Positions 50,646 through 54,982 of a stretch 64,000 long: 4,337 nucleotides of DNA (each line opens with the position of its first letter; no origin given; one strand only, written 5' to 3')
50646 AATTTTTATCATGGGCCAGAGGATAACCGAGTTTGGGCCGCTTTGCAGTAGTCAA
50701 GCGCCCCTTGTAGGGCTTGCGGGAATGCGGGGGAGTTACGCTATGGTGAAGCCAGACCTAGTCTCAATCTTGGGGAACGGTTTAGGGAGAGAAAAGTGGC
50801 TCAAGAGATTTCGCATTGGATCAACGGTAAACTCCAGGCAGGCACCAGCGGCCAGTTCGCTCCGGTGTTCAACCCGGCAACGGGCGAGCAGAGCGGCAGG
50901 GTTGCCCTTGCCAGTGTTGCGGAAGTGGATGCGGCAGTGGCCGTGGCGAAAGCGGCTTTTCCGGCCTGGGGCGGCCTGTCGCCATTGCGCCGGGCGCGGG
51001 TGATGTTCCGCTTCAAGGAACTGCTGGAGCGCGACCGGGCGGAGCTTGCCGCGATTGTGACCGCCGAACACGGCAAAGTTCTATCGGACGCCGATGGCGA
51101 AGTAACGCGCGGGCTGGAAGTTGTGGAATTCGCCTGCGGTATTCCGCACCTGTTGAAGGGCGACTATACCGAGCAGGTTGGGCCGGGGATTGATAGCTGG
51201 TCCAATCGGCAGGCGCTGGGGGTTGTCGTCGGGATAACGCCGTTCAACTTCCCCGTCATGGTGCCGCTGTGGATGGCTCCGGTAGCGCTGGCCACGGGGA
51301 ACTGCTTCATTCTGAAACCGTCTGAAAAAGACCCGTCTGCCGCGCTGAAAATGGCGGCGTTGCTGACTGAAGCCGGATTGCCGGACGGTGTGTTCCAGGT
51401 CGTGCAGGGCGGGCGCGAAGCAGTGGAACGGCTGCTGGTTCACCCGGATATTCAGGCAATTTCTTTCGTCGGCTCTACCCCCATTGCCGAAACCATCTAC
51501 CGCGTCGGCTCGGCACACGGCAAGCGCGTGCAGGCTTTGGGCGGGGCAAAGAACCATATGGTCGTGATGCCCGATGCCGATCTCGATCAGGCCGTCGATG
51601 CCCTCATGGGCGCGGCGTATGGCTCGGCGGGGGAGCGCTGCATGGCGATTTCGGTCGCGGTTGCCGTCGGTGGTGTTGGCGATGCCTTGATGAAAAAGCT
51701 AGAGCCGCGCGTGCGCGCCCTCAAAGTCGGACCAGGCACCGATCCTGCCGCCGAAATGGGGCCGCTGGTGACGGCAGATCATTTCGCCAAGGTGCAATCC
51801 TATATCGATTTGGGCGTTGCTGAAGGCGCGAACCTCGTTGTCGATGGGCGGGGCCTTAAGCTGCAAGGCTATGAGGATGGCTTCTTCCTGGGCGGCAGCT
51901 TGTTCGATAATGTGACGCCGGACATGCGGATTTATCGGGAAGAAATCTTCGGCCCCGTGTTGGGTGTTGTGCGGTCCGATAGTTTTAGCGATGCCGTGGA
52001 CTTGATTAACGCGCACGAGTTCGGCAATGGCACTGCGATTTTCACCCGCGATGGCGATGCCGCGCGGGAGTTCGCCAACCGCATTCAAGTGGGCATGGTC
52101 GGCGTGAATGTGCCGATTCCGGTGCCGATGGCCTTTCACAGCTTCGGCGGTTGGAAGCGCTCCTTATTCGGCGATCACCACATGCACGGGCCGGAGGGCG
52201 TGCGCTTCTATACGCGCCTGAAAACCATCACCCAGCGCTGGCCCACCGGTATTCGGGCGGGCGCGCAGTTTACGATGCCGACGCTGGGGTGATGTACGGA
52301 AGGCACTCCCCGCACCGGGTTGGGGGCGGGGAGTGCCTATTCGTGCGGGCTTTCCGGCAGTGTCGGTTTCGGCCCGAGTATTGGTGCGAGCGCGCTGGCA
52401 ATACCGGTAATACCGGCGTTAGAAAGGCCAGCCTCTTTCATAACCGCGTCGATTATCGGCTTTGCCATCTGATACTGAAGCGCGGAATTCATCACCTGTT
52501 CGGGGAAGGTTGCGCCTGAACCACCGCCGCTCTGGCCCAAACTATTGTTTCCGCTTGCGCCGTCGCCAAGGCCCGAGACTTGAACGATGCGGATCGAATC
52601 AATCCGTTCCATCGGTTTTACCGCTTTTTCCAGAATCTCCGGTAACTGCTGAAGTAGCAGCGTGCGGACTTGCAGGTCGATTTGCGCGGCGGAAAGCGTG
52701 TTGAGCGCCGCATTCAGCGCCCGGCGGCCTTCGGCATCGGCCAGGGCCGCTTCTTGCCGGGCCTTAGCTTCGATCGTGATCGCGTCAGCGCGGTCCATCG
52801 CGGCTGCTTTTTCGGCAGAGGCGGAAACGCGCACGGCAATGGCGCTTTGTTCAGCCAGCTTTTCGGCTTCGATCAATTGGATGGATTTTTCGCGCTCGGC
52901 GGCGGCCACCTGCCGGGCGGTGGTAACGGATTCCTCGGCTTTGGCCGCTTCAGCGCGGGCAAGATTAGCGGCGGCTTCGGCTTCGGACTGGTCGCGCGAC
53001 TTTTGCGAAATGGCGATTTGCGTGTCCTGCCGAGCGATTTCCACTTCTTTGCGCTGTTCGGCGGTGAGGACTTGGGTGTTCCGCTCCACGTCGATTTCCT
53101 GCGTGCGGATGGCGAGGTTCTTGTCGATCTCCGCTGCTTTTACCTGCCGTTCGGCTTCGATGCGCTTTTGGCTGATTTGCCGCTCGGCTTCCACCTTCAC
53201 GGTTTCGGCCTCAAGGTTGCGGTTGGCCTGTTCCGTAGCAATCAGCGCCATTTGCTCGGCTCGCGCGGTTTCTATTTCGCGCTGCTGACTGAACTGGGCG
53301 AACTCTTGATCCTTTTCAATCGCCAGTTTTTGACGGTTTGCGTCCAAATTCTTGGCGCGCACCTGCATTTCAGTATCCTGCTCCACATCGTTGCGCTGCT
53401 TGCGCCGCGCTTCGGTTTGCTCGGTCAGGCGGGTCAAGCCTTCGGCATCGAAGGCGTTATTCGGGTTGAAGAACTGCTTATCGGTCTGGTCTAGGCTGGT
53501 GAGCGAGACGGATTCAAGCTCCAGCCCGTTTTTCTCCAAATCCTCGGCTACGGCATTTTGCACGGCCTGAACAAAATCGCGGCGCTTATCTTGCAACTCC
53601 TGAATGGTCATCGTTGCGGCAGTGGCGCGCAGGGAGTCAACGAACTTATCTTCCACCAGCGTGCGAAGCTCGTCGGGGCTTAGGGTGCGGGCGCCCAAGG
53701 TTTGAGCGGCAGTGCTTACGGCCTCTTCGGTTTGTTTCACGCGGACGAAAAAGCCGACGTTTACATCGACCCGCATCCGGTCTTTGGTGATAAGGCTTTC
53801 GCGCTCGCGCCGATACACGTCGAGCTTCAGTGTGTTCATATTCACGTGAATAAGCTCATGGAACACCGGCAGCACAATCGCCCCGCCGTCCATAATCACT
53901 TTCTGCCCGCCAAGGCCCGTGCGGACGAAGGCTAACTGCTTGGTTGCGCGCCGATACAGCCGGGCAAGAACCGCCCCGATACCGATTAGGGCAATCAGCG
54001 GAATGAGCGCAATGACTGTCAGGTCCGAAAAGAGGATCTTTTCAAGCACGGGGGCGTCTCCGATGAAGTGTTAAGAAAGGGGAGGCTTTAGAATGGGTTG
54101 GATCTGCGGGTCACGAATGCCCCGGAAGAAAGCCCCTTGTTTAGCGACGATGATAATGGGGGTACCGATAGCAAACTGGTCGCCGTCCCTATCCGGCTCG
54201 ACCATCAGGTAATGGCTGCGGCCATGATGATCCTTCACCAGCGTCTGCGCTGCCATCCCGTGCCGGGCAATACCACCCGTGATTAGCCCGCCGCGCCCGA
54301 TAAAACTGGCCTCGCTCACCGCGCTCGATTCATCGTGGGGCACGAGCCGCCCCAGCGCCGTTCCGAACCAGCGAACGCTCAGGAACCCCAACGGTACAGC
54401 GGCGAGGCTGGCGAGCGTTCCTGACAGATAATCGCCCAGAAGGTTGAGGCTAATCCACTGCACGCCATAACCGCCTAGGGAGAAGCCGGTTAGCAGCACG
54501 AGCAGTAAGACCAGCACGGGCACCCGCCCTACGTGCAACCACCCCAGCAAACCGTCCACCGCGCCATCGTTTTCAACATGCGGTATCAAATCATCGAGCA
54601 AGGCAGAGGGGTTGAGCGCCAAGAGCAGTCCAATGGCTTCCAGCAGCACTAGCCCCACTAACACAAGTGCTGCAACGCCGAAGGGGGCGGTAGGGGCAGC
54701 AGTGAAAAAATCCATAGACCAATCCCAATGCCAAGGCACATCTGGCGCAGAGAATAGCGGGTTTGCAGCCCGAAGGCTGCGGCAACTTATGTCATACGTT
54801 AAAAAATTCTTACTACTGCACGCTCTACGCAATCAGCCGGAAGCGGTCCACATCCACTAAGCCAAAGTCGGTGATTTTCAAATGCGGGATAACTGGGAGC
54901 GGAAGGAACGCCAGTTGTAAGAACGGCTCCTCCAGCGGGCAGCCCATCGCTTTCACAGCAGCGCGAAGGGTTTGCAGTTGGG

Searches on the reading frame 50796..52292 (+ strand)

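Call 67: search_protein_families(library=pfam, proteins=[window:50796-52292:+], max_evalue=0.0001)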
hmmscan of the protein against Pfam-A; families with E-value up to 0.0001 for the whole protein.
window:50796-52292:+ (498 aa): 2 families
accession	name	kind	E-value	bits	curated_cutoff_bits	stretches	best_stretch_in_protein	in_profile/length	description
PF00171.27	Aldedh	-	5.5e-142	474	23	1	20-478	7-461/461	Aldehyde dehydrogenase family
PF05893.19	LuxC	-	2.5e-05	23.8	21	1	133-270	81-220/401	Acyl-CoA reductase (LuxC)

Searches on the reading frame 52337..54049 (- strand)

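Call 67: search_protein_families(library=pfam, proteins=[window:52337-54049:-], max_evalue=0.0001)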
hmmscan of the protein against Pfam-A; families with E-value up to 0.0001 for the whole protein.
window:52337-54049:- (570 aa): 2 families
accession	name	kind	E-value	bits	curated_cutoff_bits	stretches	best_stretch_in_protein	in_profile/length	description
PF15975.10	Flot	-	7.5e-37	126.6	27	1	416-542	1-124/124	Flotillin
PF01145.31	Band_7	-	1.6e-18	67.8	23.6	1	43-196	13-154/176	SPFH domain / Band 7 family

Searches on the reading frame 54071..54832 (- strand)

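Call 67: search_protein_families(library=pfam, proteins=[window:54071-54832:-], max_evalue=0.0001)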
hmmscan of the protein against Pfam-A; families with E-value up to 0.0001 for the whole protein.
window:54071-54832:- (253 aa): 2 families
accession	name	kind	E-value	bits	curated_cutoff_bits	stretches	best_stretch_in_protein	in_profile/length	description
PF21001.2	YqiJ_N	-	2.3e-23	83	23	1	49-154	2-116/116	Inner membrane protein YqiJ, N-terminal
PF07290.17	YqiJ_OB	-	5.4e-22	78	25.4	1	176-239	1-64/64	Inner membrane protein YqiJ, OB-fold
